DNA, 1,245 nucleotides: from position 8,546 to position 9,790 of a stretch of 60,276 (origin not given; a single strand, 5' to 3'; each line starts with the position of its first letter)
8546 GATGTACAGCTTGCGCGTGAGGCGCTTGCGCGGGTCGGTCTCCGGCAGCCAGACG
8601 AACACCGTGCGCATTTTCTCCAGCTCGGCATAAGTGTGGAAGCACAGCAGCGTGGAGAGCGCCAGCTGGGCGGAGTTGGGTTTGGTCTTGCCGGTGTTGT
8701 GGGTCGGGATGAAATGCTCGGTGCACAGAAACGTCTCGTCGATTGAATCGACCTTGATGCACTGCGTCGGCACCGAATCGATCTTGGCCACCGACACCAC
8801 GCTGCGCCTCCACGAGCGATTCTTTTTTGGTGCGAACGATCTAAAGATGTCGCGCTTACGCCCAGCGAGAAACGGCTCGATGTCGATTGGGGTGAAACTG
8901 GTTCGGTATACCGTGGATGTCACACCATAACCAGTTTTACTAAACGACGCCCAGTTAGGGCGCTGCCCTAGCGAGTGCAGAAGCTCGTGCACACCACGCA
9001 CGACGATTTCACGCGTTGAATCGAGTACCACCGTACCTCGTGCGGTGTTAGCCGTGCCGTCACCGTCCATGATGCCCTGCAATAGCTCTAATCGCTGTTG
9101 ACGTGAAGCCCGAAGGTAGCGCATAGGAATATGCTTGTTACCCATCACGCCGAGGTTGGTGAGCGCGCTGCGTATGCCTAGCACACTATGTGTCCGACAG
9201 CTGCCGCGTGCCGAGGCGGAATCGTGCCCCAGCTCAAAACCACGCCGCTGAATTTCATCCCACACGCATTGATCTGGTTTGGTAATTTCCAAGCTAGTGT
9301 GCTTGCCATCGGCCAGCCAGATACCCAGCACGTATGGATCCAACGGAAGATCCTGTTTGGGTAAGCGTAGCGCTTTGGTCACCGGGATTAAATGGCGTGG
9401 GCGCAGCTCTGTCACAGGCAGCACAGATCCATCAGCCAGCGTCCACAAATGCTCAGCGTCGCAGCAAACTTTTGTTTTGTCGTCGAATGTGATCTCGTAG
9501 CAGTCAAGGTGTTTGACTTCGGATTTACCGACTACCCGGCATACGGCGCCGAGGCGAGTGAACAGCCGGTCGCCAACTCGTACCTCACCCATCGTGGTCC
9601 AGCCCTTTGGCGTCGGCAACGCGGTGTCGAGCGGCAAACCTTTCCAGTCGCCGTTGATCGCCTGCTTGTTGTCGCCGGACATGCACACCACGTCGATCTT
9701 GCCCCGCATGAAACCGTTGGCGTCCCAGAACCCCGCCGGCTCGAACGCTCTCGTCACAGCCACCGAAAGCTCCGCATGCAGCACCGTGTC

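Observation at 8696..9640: Class-3-type (WCT) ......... intein inserted in the D-x-K catalytic motif of a Cas4-like nuclease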

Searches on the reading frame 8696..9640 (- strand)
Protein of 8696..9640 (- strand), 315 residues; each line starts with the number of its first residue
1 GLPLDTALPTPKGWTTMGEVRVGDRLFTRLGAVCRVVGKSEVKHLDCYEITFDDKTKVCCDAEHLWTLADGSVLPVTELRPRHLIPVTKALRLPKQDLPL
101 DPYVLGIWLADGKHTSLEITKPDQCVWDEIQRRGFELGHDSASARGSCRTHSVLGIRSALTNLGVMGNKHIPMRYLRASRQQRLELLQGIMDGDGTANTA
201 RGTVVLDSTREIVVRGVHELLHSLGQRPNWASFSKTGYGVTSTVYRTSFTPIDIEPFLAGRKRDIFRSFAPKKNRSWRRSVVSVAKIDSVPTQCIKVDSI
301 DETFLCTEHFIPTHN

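Call 4: search_protein_families(library=pfam, proteins=[window:8696-9640:-], max_evalue=1)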
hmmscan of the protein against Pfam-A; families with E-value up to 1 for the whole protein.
window:8696-9640:- (315 aa): 2 families
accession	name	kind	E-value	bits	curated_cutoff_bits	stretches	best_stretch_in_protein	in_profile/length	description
PF14528.11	LAGLIDADG_3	-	7.3e-05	23.4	22.5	1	182-225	2-47/82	LAGLIDADG-like domain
PF05204.19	Hom_end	-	0.023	15.2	21.1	1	181-225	12-57/110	Homing endonuclease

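Call 8: search_dna_similar(collection=phages, mode=protein, query=window:8696-9640:-, max_rows=30, max_evalue=0.001)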
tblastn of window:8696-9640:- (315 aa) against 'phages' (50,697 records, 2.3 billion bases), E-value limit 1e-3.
Records with a match: 837; places in all: 868; records where one place covers at least 80% of the query: 554.
Best place of each record, by identity: <60% 837.
By first word of the organism name: Mycobacterium 299; Salmonella 185; Vibrio 62; Stx2a-converting 49; Klebsiella 37; Escherichia 28; Pseudomonas 24; Aeromonas 21; Gordonia 15; Enterococcus 14; and 44 more.
By host as written in the record: Mycobacterium smegmatis mc2 155 229; - 117; Salmonella enterica 43; Mycobacterium smegmatis mc#155 34; Salmonella enterica subsp. enterica serovar Enteritidis 29; Salmonella enterica subsp. enterica serovar Typhimurium 27; Klebsiella pneumoniae 19; Salmonella sp. 16; and 163 more.
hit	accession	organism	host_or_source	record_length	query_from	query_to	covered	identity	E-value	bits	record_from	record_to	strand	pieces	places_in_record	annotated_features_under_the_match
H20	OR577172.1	Pseudomonas phage Rollin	Pseudomonas aeruginosa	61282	1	315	100%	50.5%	5e-99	324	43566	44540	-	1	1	hypothetical protein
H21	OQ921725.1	Streptomyces phage Frankenweenie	Streptomyces scabiei RL-34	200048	1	315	100%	44.4%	6e-78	264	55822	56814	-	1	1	79: exonuclease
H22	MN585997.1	Mycobacterium phage Traft412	Mycobacterium smegmatis mc2 155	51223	1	315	100%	44.4%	3e-75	256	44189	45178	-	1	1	72: Cas4 family exonuclease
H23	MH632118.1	Mycobacterium phage Zeeculate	Mycobacterium smegmatis mc2 155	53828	1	315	100%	44.4%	5e-75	255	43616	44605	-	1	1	67: RecB-like exonuclease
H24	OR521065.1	Mycobacterium phage Dexes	Mycobacterium smegmatis mc2 155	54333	1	315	100%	44.4%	5e-75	255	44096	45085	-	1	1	69: Cas4 exonuclease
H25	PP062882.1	Mycobacterium phage DiMaria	Mycobacterium smegmatis mc^2 155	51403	1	315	100%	44.4%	7e-75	255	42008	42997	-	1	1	RecB-like exonuclease/helicase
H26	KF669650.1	Clavibacter phage CN1A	Clavibacter michiganensis CN18-4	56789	2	315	100%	38.2%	4e-52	189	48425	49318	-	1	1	terminase large subunit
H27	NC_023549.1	Clavibacter phage CN1A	Clavibacter michiganensis CN18-4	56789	2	315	100%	38.2%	4e-52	189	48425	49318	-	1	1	exonuclease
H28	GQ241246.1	Clavibacter phage CMP1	Clavibacter michiganensis subsp. ...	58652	2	315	100%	36.4%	9e-50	182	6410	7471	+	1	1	putative large subunit terminase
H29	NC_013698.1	Clavibacter phage CMP1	Clavibacter michiganensis subsp. ...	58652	2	315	100%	36.4%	9e-50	182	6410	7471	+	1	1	exonuclease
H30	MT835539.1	Bacteriophage sp.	human fecal samples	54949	1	315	100%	36.2%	1e-55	199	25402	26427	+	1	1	record has no annotation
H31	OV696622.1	Brevibacterium phage Rousseau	French washed-rind cheese surface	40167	2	315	100%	35.6%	7e-54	194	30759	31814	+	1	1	DnaB-like replicative helicase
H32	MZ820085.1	Mycobacterium phage ScoobyDoobyDoo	Mycobacterium smegmatis mc2 155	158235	1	315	100%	34.9%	1e-47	177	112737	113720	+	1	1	195: HNH endonuclease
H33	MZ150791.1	Gordonia phage YungMoney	Gordonia terrae 3612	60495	2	315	100%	34.2%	9e-36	142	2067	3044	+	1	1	5: terminase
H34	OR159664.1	Gordonia Phage JonJames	Gordonia terrae 3612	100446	1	315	100%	34.0%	2e-47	176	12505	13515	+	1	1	30: terminase large subunit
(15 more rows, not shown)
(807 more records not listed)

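Call 9: get_annotated_region(hit=H20, flank=3000)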
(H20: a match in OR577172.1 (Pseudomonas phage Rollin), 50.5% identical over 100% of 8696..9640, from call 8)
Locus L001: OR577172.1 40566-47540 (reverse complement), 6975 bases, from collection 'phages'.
description: Pseudomonas phage Rollin, partial genome.
organism: Pseudomonas phage Rollin (NCBI taxid 3079657)
taxonomy: Viruses; Duplodnaviria; Heunggongvirae; Uroviricota; Caudoviricetes
host: Pseudomonas aeruginosa; source: water; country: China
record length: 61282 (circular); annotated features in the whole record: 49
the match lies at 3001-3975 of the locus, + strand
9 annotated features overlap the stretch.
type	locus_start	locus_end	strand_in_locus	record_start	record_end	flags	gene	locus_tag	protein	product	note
CDS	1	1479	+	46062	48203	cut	-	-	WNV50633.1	hypothetical protein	-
CDS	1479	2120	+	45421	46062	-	-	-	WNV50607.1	hypothetical protein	Phage protein (ACLAME 141)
CDS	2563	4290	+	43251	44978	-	-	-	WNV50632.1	hypothetical protein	-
CDS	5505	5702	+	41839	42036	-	-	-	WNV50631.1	hypothetical protein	-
CDS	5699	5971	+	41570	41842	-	-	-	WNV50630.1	hypothetical protein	-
CDS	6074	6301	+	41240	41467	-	-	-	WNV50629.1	hypothetical protein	-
CDS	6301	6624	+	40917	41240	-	-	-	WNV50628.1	hypothetical protein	-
CDS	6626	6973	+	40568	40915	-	-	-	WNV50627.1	hypothetical protein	-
CDS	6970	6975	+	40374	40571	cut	-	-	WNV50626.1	hypothetical protein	-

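Call 10: get_annotated_region(hit=H22, flank=1500)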
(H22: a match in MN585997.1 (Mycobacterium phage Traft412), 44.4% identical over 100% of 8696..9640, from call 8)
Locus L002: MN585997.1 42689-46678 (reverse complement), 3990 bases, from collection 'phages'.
description: Mycobacterium phage Traft412, complete genome.
organism: Mycobacterium phage Traft412 (NCBI taxid 2656611)
taxonomy: Viruses; Duplodnaviria; Heunggongvirae; Uroviricota; Caudoviricetes; Fromanvirus
host: Mycobacterium smegmatis mc2 155; source: soil; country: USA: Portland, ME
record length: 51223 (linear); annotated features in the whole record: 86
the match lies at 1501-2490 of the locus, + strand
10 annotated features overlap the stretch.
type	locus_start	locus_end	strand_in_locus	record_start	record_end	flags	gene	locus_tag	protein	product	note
CDS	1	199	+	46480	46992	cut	75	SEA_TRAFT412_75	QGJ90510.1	immunity repressor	-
CDS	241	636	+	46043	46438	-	74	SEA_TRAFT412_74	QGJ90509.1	hypothetical protein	-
CDS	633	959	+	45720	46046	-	73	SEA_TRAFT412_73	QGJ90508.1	membrane protein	-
CDS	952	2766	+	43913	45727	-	72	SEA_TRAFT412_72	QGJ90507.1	Cas4 family exonuclease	-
CDS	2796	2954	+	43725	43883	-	71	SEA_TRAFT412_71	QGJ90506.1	hypothetical protein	-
CDS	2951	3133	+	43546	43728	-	70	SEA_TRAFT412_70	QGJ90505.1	helix-turn-helix DNA binding domain protein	-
CDS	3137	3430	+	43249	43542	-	69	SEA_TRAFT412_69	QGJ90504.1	helix-turn-helix DNA binding domain protein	-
CDS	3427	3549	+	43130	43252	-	68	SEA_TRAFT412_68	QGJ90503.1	hypothetical protein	-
CDS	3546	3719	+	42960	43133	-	67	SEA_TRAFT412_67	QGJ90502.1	hypothetical protein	-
CDS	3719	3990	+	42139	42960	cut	66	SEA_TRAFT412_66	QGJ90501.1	DnaB-like dsDNA helicase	-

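Call 11: get_annotated_region(hit=H21, flank=1500)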
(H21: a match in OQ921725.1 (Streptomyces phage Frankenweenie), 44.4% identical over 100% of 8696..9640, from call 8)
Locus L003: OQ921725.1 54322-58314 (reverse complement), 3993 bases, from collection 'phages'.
description: Streptomyces phage Frankenweenie, complete genome.
organism: Streptomyces phage Frankenweenie (NCBI taxid 2969429)
taxonomy: Viruses; Duplodnaviria; Heunggongvirae; Uroviricota; Caudoviricetes
host: Streptomyces scabiei RL-34; source: soil; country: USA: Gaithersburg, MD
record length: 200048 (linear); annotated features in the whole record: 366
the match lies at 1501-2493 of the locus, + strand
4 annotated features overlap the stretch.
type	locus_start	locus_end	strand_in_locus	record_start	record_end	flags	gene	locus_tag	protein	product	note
CDS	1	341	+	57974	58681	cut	81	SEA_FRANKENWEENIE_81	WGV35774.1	hypothetical protein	-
CDS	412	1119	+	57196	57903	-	80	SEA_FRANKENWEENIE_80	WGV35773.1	glycosyltransferase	-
CDS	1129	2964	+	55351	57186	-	79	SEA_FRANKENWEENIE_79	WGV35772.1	exonuclease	Cas4 exonuclease and intron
CDS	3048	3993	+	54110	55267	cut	78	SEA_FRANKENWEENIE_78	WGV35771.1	hypothetical protein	-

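Call 19: search_solved_structures(query=window:8696-9640:-, max_evalue=0.01, show_alignments=2)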
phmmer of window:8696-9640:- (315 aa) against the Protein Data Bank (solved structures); distinct sequences matched with E-value up to 0.01: 5.
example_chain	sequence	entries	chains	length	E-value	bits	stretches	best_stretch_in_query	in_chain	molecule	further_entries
6bs8_A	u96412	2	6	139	2e-18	69.8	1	2-73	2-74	Replicative DNA helicase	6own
6rix_A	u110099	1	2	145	1.2e-17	67.3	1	2-75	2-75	Replicative DNA helicase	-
6riy_A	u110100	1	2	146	5.7e-17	65.1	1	2-75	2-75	Replicative DNA helicase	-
6riz_A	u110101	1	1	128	1.1e-05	28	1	2-73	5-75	gp41-1 intein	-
6qaz_A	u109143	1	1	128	0.00028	23.4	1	2-72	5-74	cyanophage-like gp41-1 intein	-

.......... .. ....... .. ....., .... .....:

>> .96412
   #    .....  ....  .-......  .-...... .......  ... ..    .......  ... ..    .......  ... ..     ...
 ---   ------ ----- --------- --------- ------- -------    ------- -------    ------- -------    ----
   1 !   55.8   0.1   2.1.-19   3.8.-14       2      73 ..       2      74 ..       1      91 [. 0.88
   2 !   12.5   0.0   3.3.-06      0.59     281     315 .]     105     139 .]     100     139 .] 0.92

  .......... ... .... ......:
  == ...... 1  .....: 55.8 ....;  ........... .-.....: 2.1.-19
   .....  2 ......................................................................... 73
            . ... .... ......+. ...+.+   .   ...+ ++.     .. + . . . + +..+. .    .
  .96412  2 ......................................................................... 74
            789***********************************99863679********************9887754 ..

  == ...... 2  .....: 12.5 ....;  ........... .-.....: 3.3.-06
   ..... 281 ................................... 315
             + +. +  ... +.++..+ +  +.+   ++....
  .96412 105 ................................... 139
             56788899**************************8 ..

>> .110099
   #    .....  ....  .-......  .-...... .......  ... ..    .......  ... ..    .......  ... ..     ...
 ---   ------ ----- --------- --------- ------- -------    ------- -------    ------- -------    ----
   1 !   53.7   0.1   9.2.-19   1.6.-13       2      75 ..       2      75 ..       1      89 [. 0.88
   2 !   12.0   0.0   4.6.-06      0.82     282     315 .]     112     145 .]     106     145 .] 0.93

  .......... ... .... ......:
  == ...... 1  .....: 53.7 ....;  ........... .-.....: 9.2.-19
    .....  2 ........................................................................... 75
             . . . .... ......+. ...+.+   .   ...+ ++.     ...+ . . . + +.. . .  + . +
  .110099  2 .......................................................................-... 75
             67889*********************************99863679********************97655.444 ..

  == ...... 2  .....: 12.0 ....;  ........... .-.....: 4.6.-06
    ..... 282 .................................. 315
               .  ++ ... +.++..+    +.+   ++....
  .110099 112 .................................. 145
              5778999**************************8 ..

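Call 26: find_homologous_proteins(query=window:8696-9640:-, max_evalue=1e-10)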
Query window:8696-9640:- (315 aa): 284 proteins with E <= 1e-10 among 2488 candidates; the best 120 are listed.
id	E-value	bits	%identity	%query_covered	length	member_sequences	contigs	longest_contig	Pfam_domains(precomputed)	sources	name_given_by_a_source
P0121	1.2e-109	384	58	100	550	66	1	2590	PF12705.14,PF14528.12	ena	-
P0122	1.6e-108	381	55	100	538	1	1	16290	PF05204.20,PF12705.14,PF14528.12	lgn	-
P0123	3.0e-108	380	56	100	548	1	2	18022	PF12705.14,PF14528.12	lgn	-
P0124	7.5e-108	379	56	100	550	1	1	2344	PF12705.14,PF14528.12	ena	-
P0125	1.7e-107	377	55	100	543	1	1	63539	PF12705.14,PF14528.12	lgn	-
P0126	7.4e-107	375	56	100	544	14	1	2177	PF12705.14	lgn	-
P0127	5.2e-106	373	56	100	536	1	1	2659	PF12705.14,PF14528.12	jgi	jgi:hypothetical protein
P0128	3.7e-105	370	56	100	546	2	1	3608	PF12705.14,PF14528.12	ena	-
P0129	1.5e-104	368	55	100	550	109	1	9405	PF12705.14,PF14528.12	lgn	-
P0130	9.1e-104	365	55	100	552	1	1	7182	PF12705.14,PF14528.12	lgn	-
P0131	1.0e-103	365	54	100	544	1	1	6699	PF12705.14,PF14528.12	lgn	-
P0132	1.7e-103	364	55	100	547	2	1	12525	PF12705.14,PF14528.12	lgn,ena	-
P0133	2.2e-103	364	56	100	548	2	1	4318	PF12705.14,PF14528.12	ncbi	-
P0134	1.3e-102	361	56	100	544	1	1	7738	PF12705.14,PF14528.12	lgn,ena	-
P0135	4.3e-102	360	53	100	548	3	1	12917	PF12705.14,PF14528.12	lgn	-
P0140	8.6e-100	352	53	100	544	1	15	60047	PF12705.14,PF14528.12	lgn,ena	-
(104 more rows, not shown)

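Call 40: predict_structure(alignment_id=A3)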
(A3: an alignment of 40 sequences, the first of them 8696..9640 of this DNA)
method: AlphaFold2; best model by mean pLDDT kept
length: 315 residues; sequences in the alignment: 40
mean_pLDDT: 96.1   pTM: 0.93
mean pLDDT of the five models: 96.1, 95.9, 95.6, 95.4, 95.5
residues with pLDDT >= 90: 298; 70-90: 14; 50-70: 3; < 50: 0
segments of 3 or more residues with pLDDT < 50: none
pLDDT, mean of each block of 10 residues (from residue 1): 98 98 98 98 98 97 97 98 98 98 98 93 95 96 87 96 96 98 99 96 96 98 97 97 98 95 91 84 98 98 98 95
secondary structure, 60 per line:
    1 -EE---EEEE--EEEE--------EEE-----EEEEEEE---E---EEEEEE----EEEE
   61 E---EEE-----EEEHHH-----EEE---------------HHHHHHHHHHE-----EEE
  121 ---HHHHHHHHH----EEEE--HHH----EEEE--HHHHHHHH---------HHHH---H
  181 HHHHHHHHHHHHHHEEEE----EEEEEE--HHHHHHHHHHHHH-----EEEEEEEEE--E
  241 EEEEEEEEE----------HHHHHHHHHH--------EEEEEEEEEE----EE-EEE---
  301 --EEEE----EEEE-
elements in order: E7-10 E13-16 E25-27 E33-39 E47-52 E57-61 E65-67 E73-75 E84-86 H102-111 E118-120 H124-132 E137-140 E150-153 H156-163 H173-176 H180-194 E195-198 E203-208 H211-223 E229-237 E240-249 H260-269 E278-287 E295-297 E303-306 E311-314

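Call 43: search_protein_families(library=ncbifam, proteins=[window:8696-9640:-], max_evalue=0.01)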
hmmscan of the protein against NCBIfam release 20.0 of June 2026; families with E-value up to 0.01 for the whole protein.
window:8696-9640:- (315 aa): 1 family
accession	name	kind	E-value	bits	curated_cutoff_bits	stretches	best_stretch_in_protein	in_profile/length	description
NF011491.0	PRK14898.1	equivalog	5.9e-05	21.3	783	1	34-221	196-375/860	DNA-directed RNA polymerase subunit A''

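Call 44: fold_search(model_id=the predicted structure, library=pdb)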
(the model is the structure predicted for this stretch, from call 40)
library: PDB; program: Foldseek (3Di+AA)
matches with E <= 10: 631; with E <= 0.001: 33
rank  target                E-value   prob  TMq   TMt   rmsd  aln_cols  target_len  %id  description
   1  1ef0_A                9.3e-18  1.00  0.75  0.57   6.1       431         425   14  CRYSTAL STRUCTURE OF PI-SCEI MINIPRECURSOR (released 2000-06-07)
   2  1vde_B                2.5e-17  1.00  0.77  0.58   5.8       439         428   13  PI-SCEI, A HOMING ENDONUCLEASE WITH PROTEIN SPLICING ACTIVITY (released 1998-04-08)
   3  1vde_A                2.6e-17  1.00  0.76  0.57   5.8       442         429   14  PI-SCEI, A HOMING ENDONUCLEASE WITH PROTEIN SPLICING ACTIVITY (released 1998-04-08)
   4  1jva_B                4.7e-17  1.00  0.77  0.58   6.9       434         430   13  CRYSTAL STRUCTURE OF THE VMA1-DERIVED ENDONUCLEASE BEARING THE N AND C EXTEIN PROPEPTIDES (released 2002-08-29)
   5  1dfa                  9.5e-17  1.00  0.71  0.56   6.7       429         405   14  CRYSTAL STRUCTURE OF PI-SCEI IN C2 SPACE GROUP (released 1999-12-08)
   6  7qsu                  1.5e-16  1.00  0.58  0.52   7.9       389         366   13  Crystal structure of homing endonuclease-associated TliVMA intein (C1A, d333-339) (released 2022-03-30)
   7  1lwt_A                6.1e-16  1.00  0.78  0.57   7.0       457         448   13  Crystal structure of the intein homing endonuclease PI-SceI bound to its substrate DNA (Ca2+ free) (released 2002-09-27)
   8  1jva_A                6.9e-16  1.00  0.74  0.56   7.5       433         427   14  CRYSTAL STRUCTURE OF THE VMA1-DERIVED ENDONUCLEASE BEARING THE N AND C EXTEIN PROPEPTIDES (released 2002-08-29)
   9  1lws_A                1.2e-15  1.00  0.76  0.58   7.1       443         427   14  Crystal structure of the intein homing endonuclease PI-SceI bound to its recognition sequence (released 2002-09-27)
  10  1um2_B                1.8e-15  1.00  0.76  0.59   6.9       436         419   14  Crystal Structure of the Vma1-Derived Endonuclease with the Ligated Extein Segment (released 2004-09-22)
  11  1um2_A                3.1e-15  1.00  0.74  0.58   5.8       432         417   14  Crystal Structure of the Vma1-Derived Endonuclease with the Ligated Extein Segment (released 2004-09-22)
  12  1ef0_B                3.7e-15  1.00  0.70  0.57   7.2       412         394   14  CRYSTAL STRUCTURE OF PI-SCEI MINIPRECURSOR (released 2000-06-07)
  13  7qss                  4.3e-14  1.00  0.61  0.47  10.2       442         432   13  Crystal structure of homing endonuclease-associated TliVMA intein (C1A) (released 2022-03-30)
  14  7qst                  1.2e-13  1.00  0.61  0.54   8.6       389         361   15  Crystal structure of homing endonuclease-associated PhoVMA intein (C1A) (released 2022-03-30)
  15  1dq3                  2.2e-12  1.00  0.72  0.52   5.5       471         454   11  CRYSTAL STRUCTURE OF AN ARCHAEAL INTEIN-ENCODED HOMING ENDONUCLEASE PI-PFUI (released 2000-07-05)
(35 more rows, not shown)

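Call 49: get_annotated_region(hit=H32, flank=1200)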
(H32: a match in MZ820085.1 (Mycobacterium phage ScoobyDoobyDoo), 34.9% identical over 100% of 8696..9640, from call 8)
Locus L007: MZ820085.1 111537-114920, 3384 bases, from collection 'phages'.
description: Mycobacterium phage ScoobyDoobyDoo, complete genome.
organism: Mycobacterium phage ScoobyDoobyDoo (NCBI taxid 2871542)
taxonomy: Viruses; Duplodnaviria; Heunggongvirae; Uroviricota; Caudoviricetes; Ceeclamvirinae; Myrnavirus
host: Mycobacterium smegmatis mc2 155; source: soil; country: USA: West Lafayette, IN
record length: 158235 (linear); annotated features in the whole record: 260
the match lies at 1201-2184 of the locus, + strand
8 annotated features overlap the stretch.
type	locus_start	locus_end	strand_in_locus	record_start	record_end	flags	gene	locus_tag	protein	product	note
CDS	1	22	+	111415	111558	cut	192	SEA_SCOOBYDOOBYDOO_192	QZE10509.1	hypothetical protein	-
CDS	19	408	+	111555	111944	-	193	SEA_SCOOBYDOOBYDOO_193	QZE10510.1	hypothetical protein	-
CDS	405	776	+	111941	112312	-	194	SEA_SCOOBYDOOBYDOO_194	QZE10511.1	holliday junction resolvase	-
CDS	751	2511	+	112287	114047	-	195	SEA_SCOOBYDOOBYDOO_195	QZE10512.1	HNH endonuclease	-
CDS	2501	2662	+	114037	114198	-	196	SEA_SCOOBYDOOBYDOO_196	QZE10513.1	hypothetical protein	-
CDS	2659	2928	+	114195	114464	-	197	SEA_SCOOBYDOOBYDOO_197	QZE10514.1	hypothetical protein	-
CDS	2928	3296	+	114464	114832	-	198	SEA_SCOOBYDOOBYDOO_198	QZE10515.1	holliday junction resolvase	-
CDS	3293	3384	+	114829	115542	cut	199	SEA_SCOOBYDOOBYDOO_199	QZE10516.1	hypothetical protein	-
